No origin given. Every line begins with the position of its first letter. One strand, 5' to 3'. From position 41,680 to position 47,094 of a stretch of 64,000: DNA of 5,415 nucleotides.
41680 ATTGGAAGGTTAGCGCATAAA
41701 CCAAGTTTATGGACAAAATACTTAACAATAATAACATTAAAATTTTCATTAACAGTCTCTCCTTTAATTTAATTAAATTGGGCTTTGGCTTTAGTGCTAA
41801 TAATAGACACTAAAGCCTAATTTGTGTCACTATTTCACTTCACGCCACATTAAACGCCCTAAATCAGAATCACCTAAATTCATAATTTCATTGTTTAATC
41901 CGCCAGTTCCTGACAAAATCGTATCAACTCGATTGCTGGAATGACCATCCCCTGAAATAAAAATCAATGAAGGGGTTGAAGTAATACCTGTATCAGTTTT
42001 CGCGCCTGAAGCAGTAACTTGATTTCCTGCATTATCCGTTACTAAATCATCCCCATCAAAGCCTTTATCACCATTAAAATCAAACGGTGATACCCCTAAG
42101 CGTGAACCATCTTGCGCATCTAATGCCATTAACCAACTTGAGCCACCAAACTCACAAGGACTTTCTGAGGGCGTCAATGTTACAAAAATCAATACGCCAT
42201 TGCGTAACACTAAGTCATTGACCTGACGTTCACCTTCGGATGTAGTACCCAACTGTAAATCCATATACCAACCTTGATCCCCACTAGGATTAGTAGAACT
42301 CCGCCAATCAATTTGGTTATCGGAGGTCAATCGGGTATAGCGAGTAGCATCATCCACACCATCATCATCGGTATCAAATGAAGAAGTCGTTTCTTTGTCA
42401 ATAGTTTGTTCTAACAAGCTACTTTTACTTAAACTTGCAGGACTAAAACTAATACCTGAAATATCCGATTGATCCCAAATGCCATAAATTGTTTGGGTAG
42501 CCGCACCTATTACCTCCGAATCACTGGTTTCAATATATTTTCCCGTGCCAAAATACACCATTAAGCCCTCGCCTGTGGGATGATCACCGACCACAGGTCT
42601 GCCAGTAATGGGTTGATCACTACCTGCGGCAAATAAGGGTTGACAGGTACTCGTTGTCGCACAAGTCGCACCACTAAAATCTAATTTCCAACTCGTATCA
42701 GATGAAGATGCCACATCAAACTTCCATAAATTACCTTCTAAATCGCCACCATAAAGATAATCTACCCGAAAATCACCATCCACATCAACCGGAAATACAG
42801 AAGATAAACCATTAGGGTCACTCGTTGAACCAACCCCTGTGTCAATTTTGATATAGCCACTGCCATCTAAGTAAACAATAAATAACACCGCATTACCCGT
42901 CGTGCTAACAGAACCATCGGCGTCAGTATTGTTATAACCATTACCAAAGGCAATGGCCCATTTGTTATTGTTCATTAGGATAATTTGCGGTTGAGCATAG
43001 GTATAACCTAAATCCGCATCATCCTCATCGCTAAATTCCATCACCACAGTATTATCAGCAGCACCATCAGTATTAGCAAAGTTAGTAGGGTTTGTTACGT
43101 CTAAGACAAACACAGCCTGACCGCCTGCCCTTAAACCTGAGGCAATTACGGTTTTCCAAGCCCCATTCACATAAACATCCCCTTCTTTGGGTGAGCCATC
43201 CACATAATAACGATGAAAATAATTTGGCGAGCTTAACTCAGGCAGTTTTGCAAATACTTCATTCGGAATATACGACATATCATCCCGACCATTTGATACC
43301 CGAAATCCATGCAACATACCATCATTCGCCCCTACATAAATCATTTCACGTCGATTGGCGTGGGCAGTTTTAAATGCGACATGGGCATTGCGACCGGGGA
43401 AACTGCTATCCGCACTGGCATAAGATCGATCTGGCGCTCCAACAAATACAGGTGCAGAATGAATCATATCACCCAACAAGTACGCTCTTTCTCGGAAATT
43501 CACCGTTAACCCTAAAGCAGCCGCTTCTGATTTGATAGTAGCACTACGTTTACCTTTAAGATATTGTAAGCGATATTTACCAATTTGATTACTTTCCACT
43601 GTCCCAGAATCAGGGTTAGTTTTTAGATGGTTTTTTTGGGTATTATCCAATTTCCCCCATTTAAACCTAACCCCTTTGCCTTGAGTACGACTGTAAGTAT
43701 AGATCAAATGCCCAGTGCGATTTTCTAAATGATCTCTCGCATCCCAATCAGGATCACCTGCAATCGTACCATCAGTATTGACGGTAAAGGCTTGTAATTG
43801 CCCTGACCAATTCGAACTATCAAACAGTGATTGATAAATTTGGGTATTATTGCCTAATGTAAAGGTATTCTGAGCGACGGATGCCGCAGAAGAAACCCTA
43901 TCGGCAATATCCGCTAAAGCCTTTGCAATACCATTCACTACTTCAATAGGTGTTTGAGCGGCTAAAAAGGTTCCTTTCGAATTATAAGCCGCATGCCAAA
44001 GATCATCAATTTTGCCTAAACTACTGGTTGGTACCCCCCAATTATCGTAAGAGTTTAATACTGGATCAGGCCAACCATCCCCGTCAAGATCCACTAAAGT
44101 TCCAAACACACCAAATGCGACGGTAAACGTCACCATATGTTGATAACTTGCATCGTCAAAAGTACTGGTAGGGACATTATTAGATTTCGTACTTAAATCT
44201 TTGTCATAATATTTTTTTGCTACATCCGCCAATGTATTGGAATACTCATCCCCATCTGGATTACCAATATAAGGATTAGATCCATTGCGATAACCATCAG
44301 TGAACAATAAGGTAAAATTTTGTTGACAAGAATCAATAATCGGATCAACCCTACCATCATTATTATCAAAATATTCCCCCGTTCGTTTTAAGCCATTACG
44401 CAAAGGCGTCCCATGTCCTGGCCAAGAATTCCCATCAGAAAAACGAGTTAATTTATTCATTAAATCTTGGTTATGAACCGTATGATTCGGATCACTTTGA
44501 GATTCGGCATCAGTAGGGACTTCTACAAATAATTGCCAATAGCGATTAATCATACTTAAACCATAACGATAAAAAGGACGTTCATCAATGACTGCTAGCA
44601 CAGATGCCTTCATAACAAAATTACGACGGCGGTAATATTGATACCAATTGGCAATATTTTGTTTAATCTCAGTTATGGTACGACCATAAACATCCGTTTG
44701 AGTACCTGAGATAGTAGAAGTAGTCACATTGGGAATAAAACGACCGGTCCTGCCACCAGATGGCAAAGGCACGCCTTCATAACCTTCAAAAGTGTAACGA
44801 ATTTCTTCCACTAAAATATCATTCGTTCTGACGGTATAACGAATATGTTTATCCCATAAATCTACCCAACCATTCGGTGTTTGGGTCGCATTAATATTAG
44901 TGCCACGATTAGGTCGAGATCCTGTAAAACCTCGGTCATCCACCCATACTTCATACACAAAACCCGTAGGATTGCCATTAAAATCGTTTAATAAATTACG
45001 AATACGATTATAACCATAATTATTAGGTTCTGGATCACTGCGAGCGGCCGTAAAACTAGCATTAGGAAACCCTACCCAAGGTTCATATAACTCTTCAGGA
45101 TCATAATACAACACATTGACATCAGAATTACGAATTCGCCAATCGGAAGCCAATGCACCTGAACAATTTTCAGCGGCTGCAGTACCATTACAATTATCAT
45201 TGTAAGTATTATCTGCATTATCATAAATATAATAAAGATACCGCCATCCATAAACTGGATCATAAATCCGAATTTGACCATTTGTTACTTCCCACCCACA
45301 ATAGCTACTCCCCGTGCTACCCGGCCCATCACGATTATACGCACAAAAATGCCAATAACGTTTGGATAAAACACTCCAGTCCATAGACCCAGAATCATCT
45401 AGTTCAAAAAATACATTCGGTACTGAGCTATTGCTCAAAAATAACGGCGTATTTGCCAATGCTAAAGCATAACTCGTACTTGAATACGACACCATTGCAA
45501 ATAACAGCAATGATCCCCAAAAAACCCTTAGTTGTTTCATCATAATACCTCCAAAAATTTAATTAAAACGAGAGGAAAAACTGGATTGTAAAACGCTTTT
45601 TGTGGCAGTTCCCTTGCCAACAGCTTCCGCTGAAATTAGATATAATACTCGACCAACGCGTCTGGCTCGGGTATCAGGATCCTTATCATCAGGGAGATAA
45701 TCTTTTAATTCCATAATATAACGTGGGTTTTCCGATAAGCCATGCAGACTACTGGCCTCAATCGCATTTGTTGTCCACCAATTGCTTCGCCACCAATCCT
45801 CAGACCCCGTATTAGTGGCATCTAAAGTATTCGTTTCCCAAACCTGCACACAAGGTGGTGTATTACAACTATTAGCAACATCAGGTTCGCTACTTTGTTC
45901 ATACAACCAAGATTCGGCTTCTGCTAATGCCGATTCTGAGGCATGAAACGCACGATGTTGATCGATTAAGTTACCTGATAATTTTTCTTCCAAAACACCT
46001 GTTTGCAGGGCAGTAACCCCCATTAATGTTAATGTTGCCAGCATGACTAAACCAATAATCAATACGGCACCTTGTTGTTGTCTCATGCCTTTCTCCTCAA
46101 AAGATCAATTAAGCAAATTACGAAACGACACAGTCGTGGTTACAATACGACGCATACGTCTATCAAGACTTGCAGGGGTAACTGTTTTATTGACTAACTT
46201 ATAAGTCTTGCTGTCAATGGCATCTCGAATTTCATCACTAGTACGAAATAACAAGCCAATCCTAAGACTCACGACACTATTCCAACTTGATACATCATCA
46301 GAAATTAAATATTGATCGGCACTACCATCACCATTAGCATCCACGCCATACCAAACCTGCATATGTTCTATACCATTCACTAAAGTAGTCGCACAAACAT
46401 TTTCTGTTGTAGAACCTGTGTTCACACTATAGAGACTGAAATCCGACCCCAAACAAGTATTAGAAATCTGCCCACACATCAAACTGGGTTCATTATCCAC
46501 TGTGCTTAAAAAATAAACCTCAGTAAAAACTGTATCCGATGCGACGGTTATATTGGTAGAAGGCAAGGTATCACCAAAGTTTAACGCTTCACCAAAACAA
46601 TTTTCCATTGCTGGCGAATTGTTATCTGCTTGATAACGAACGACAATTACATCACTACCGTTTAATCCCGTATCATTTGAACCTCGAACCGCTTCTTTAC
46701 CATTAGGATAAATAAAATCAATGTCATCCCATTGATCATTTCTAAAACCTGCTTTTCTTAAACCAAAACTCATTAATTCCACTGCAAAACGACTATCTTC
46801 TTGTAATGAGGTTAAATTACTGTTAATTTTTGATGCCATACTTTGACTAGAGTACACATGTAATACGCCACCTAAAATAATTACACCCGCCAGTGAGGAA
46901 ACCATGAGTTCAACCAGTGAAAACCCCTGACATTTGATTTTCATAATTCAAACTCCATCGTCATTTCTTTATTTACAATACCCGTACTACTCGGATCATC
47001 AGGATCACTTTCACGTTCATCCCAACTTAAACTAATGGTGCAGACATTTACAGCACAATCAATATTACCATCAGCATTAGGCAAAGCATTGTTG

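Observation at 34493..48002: Two complete, tandem, divergent type IV pilus minor-pilin operons (fimT-pilV-pilW-pilX-pilY1-[pilY2]-pilE x2)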

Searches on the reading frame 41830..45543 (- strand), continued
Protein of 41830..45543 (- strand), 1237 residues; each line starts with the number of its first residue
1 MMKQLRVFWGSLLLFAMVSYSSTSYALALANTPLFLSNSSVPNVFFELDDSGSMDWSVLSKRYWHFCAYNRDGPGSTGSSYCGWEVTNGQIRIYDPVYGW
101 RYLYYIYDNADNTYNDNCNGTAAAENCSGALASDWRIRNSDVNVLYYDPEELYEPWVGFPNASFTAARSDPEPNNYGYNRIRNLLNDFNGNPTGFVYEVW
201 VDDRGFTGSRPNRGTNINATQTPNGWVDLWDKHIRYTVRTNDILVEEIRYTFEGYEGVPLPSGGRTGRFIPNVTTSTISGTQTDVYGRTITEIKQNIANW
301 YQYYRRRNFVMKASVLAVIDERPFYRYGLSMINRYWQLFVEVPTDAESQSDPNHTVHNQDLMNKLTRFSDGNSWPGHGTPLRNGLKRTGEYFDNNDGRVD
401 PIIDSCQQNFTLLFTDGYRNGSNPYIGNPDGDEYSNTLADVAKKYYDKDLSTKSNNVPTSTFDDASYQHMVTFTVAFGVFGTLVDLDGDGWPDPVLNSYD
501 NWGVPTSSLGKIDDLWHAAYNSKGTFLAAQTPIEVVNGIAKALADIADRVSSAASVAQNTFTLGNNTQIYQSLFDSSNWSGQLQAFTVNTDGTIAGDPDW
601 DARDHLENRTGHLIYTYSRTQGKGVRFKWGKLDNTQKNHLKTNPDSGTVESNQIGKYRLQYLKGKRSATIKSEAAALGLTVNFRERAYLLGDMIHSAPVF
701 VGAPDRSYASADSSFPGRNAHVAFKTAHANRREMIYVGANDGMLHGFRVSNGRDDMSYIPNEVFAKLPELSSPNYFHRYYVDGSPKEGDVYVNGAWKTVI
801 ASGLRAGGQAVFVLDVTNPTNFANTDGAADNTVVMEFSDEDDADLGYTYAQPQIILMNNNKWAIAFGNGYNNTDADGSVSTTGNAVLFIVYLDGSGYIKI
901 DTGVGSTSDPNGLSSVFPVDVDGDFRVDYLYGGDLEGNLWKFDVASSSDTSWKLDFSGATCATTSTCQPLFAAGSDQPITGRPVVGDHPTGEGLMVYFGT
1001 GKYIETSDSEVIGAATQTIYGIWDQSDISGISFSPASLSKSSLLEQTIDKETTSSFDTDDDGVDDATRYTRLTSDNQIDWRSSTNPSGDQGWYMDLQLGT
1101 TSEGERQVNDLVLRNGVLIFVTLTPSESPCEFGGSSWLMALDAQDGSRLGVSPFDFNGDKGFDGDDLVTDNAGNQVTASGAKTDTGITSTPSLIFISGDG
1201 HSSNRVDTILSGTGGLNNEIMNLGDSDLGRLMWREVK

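Call 19: find_related_loci(query=A1, collection=genome_contigs, flank=10000)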
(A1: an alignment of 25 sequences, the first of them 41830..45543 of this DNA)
Query A1 (1237 aa) in genome_contigs; peptide patterns used: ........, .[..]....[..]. (x = any residue, [..] = any of these).
599 stretches matched a pattern (row limit reached: there are more); 565 encode a relative of the query (tblastn E <= 1e-3); the best 80 are kept; 80 distinct loci.
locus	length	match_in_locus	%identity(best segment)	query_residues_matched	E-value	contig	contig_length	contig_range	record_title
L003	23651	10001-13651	46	12-1236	0e+0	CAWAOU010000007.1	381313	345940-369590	MAG: uncultured Gammaproteobacteria bacterium isolate MFD03804.bin.1.279 genome assembly, contig: contig_23784, whole ge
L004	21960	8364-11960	44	1-1237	0e+0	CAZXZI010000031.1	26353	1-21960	MAG TPA_asm: uncultured Ectothiorhodospiraceae bacterium isolate binchicken_co253_195 genome assembly, contig: NODE_853_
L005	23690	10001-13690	44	2-1236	0e+0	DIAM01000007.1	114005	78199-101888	MAG TPA_asm: Gammaproteobacteria bacterium UBA5078 UBA5078_contig_708, whole genome shotgun sequence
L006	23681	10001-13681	44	2-1236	0e+0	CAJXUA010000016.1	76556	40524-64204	MAG TPA_asm: uncultured Gammaproteobacteria bacterium isolate SRR3933267_bin.6_MetaBAT_v2.12.1_MAG genome assembly, cont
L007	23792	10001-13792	42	23-1236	0e+0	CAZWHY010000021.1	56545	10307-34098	MAG TPA_asm: Uncultured Candidatus Berkiella sp. isolate SRP215229_co1_114 genome assembly, contig: NODE_279_length_5654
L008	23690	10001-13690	44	1-1236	0e+0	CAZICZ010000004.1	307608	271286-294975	MAG TPA_asm: uncultured Klebsiella sp. isolate SRP329387_co1_211 genome assembly, contig: NODE_4_length_307608_cov_13.01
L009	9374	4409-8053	43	22-1236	0e+0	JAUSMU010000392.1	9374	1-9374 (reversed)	MAG: Gammaproteobacteria bacterium isolate E19_maxbin.088_sub E19_k141_539525, whole genome shotgun sequence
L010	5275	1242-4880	43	24-1236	0e+0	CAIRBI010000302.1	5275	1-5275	MAG: uncultured Gammaproteobacteria bacterium isolate Loclat_bin-18874 genome assembly, contig: bin-18874:302/363, whole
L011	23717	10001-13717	43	1-1236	0e+0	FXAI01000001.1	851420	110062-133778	Alteromonadaceae bacterium Bs31 genome assembly, contig: K381DRAFT_scaffold00001.1, whole genome shotgun sequence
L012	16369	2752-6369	42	1-1237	0e+0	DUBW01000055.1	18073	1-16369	MAG TPA_asm: Methyloprofundus sp. isolate UWMA-0312 NODE_4159_length_18073_cov_0.749305, whole genome shotgun sequence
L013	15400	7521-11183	43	8-1236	0e+0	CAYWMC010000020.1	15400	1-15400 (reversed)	MAG TPA_asm: uncultured Klebsiella sp. isolate SRP302895_co1_359 genome assembly, contig: NODE_7333_length_15400_cov_6.1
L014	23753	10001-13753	41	1-1236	0e+0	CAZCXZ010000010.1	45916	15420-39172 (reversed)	MAG TPA_asm: Uncultured Candidatus Berkiella sp. isolate SRP062349_co2_245 genome assembly, contig: NODE_466_length_4591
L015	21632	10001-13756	42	1-1237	0e+0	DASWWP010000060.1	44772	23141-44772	MAG TPA_asm: Pseudomonadales bacterium isolate SMAG_U3659 k141_588782, whole genome shotgun sequence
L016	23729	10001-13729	41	4-1237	0e+0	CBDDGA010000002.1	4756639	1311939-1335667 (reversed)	MAG: uncultured Pseudohongiella sp. isolate f1516f59-cbef-43ec-8249-02762728c5d8 genome assembly, contig: contig_2, whol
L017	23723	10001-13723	43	1-1237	0e+0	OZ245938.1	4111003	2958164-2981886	MAG: uncultured Pseudohongiella sp. isolate a96d9bb3-ac47-4cd2-9796-3ffb1221adbf genome assembly, chromosome: 1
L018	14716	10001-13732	42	2-1237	0e+0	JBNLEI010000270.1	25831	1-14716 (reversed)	MAG: Methylococcaceae bacterium isolate C1C2.bin.3.orig k141_471723, whole genome shotgun sequence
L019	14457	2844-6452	41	27-1237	0e+0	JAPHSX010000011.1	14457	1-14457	MAG: Gammaproteobacteria bacterium isolate N3S-Bin_5 c_000000554495, whole genome shotgun sequence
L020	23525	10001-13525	43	28-1237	0e+0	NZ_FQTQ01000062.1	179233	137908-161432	Methanotrophic endosymbiont of Bathymodiolus puteoserpentis (Logatchev) isolate BPUTEOMOX, whole genome shotgun sequence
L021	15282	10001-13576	42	26-1237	0e+0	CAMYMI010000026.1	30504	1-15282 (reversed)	MAG: uncultured Ectothiorhodospiraceae bacterium isolate ES_Gamma_050 genome assembly, contig: scaffold_885, whole genom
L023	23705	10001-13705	41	1-1237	0e+0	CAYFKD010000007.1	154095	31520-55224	MAG TPA_asm: uncultured Pseudohongiella sp. isolate ERP019367_co1_24 genome assembly, contig: NODE_136_length_154095_cov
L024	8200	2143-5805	40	1-1237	0e+0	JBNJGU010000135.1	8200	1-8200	MAG: Pseudomonadota bacterium isolate Y22_30dBSe2.bin.110 NODE_6103_length_8200_cov_8.734354, whole genome shotgun seque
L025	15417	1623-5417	40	4-1237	0e+0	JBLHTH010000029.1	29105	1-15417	MAG: Pseudohongiellaceae bacterium isolate 3300047667_44 Ga0491197_0001718, whole genome shotgun sequence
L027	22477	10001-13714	40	4-1237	0e+0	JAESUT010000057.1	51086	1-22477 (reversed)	MAG: Gammaproteobacteria bacterium isolate NORP348 Contig_source1383C_1560, whole genome shotgun sequence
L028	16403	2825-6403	41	12-1237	0e+0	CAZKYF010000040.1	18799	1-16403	MAG TPA_asm: uncultured Chromatiales bacterium isolate binchicken_co219_239 genome assembly, contig: k141_432353, whole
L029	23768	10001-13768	39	4-1237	0e+0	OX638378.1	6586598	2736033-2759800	MAG: uncultured Pseudohongiella sp. isolate a4754dd5-d0ed-4b7c-86ec-6798c57e134a genome assembly, chromosome: 1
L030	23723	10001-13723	41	1-1237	0e+0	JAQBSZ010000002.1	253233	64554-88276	MAG: Proteobacteria bacterium isolate casp150-mb.100 NODE_24_length_253233_cov_0.118364, whole genome shotgun sequence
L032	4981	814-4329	40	27-1237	0e+0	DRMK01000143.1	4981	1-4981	MAG TPA_asm: Gammaproteobacteria bacterium isolate HyVt-486 HyVt-486_k145_26251, whole genome shotgun sequence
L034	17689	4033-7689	39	11-1237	0e+0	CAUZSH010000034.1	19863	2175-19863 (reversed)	MAG: Gammaproteobacteria bacterium isolate CB9_323.47 genome assembly, contig: Ga0302132_10000649, whole genome shotgun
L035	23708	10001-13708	39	1-1237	0e+0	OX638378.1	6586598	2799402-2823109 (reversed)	MAG: uncultured Pseudohongiella sp. isolate a4754dd5-d0ed-4b7c-86ec-6798c57e134a genome assembly, chromosome: 1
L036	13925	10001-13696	41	4-1237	0e+0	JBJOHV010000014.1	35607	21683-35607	MAG: Pseudomonadota bacterium isolate sharkriverslough_2019_sw_WHONDRS-S19S_0042_B_bin.73 scaffold_832816, whole genome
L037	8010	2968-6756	39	5-1237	0e+0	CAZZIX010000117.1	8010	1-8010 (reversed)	MAG TPA_asm: uncultured Methylomarinum sp. isolate SRP128015_co1_12 genome assembly, contig: NODE_15345_length_8010_cov_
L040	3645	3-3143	43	198-1237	0e+0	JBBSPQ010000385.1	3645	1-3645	MAG: Pseudomonadales bacterium isolate LS6_sbin.6 LS6_sbin.6_K_1307125_L_3645_cov_6.0000, whole genome shotgun sequence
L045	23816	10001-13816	39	3-1237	0e+0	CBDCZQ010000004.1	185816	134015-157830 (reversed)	MAG: Methylococcales bacterium isolate a3c75e74-b302-450f-87e0-474c3d024c4a genome assembly, contig: contig_4, whole gen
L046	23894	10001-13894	38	1-1237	0e+0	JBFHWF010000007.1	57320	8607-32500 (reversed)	MAG: Gammaproteobacteria bacterium isolate Mix_sand09.2021.07.Z.19 k141_465358_length_57320_cov_18.9839, whole genome sh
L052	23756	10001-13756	42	27-1237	0e+0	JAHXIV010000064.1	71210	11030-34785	MAG: gamma proteobacterium symbiont of Taylorina sp. isolate L037_T1 c_000000000023, whole genome shotgun sequence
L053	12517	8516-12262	37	2-1237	0e+0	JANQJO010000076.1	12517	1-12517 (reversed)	MAG: Pseudomonadales bacterium isolate PL25a_bin.118 k99_3825750, whole genome shotgun sequence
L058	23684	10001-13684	43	1-1237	0e+0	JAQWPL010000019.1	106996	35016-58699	MAG: Gammaproteobacteria bacterium isolate cluster2_bin.226 k141_1427631, whole genome shotgun sequence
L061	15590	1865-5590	41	1-1237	0e+0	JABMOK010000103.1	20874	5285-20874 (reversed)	MAG: Pseudohongiella sp. isolate bin.121 k141_3314212, whole genome shotgun sequence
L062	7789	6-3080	40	194-1237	0e+0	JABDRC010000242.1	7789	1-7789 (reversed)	MAG: Halobacteria archaeon isolate Site_C19 k127_182790, whole genome shotgun sequence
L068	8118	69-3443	38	103-1237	0e+0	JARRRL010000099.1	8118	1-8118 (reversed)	MAG: Gammaproteobacteria bacterium isolate Spart_227_MAG scaffold_160, whole genome shotgun sequence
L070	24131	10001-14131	37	1-1237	0e+0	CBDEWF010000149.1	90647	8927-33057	MAG: Sansalvadorimonas sp. isolate 9d89fed5-6216-4533-ab64-9450736d0a71 genome assembly, contig: contig_149, whole genom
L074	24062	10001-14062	38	3-1237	0e+0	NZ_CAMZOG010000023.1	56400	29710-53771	Parendozoicomonas sp. Alg238-R29 NODE_23_length_56400_cov_208.912, whole genome shotgun sequence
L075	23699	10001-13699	44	27-1237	0e+0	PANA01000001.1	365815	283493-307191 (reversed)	MAG: Legionellales bacterium isolate SAT2787 160869, whole genome shotgun sequence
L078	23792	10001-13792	39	13-1237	0e+0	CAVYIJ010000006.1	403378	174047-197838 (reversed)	MAG: uncultured Halobacteria archaeon isolate MFD03551.bin.2.20 genome assembly, contig: contig_20975, whole genome shot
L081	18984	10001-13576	42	26-1237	0e+0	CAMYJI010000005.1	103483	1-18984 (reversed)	MAG: uncultured Ectothiorhodospiraceae bacterium isolate ES_Gamma_053 genome assembly, contig: scaffold_97, whole genome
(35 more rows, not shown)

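Call 27: search_solved_structures(query=window:41830-45543:-, max_evalue=0.01)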
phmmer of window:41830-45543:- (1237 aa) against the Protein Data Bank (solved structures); distinct sequences matched with E-value up to 0.01: 1.
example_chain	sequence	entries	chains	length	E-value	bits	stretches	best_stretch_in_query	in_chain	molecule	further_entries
3hx6_A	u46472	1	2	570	1.4e-84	287.8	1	681-1172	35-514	Type 4 fimbrial biogenesis protein PilY1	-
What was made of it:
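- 41830..45543 (-): Set A gene 5: PilY1-A, 1237 aa, signal peptide. N-terminal region carries the MIDAS-type motif DDSGSMD; C-terminal beta-propeller carries the calcium loop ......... (920-928). PDB 3hx6 (P. aeruginosa PilY1 C-domain) E 1.4e-84 (call 27).
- PilY1-A matches P. aeruginosa PilY1 at E 1.4e-84 (call 27).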

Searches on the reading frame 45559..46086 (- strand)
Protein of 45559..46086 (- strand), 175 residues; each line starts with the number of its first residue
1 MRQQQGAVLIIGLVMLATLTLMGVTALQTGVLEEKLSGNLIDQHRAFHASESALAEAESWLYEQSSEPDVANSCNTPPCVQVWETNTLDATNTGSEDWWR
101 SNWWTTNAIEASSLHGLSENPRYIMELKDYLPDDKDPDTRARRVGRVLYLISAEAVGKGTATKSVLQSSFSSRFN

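Call 4: search_protein_families(library=pfam, proteins=[window:45559-46086:-], max_evalue=0.01)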
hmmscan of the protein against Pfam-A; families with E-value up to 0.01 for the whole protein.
window:45559-46086:- (175 aa): 2 families
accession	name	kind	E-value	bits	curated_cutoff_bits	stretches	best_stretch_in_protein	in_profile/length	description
PF14341.11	PilX_N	-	3.3e-10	40.2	25.5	1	5-55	1-51/51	PilX N-terminal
PF13681.11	PilX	-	1.6e-07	32.1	27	1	89-170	17-87/89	Type IV pilus assembly protein PilX C-term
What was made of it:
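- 45559..46086 (-): Set A gene 4: PilX, 175 aa; prepilin-like N-terminus without E5. PF14341 PilX_N and PF13681 PilX C-term (call 4).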

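Call 6: search_protein_families(library=ncbifam, proteins=[window:45559-46086:-], max_evalue=0.01)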
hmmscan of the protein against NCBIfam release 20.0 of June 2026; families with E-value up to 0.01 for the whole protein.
window:45559-46086:- (175 aa): 1 family
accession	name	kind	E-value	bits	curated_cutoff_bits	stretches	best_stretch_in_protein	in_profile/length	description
NF037980.1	T2SS_GspK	equivalog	0.0016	18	130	1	4-67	1-64/307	type II secretion system minor pseudopilin GspK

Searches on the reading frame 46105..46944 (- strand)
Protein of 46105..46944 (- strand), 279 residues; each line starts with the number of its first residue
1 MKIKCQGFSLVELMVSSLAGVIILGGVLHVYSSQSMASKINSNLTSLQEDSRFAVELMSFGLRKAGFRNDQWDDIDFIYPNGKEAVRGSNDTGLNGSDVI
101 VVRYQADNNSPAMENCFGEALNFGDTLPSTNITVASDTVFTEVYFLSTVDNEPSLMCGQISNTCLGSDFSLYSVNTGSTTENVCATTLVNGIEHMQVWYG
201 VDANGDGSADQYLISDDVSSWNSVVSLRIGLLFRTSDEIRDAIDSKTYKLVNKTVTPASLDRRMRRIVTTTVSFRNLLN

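Call 4: search_protein_families(library=pfam, proteins=[window:46105-46944:-], max_evalue=0.01)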
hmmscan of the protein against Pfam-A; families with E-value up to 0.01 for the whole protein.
window:46105-46944:- (279 aa): 2 families
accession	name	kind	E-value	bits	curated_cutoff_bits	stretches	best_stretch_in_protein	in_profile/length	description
PF16074.10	PilW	-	8.3e-28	97.3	26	1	143-276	1-124/124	Type IV Pilus-assembly protein W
PF07963.17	N_methyl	-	0.00035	20.5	21.2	1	4-28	3-27/27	Prokaryotic N-terminal methylation motif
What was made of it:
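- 46105..46944 (-): Set A gene 3: PilW, 279 aa; overlaps pilV by 4 bp. PF16074 PilW 97.3 bits (call 4).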

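Call 6: search_protein_families(library=ncbifam, proteins=[window:46105-46944:-], max_evalue=0.01)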
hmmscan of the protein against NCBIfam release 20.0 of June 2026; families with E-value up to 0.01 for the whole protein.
window:46105-46944:- (279 aa): 1 family
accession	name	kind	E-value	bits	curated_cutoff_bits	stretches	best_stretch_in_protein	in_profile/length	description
NF007848.0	PRK10557.1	equivalog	0.00036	19.9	120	1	1-72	6-77/192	prepilin peptidase-dependent protein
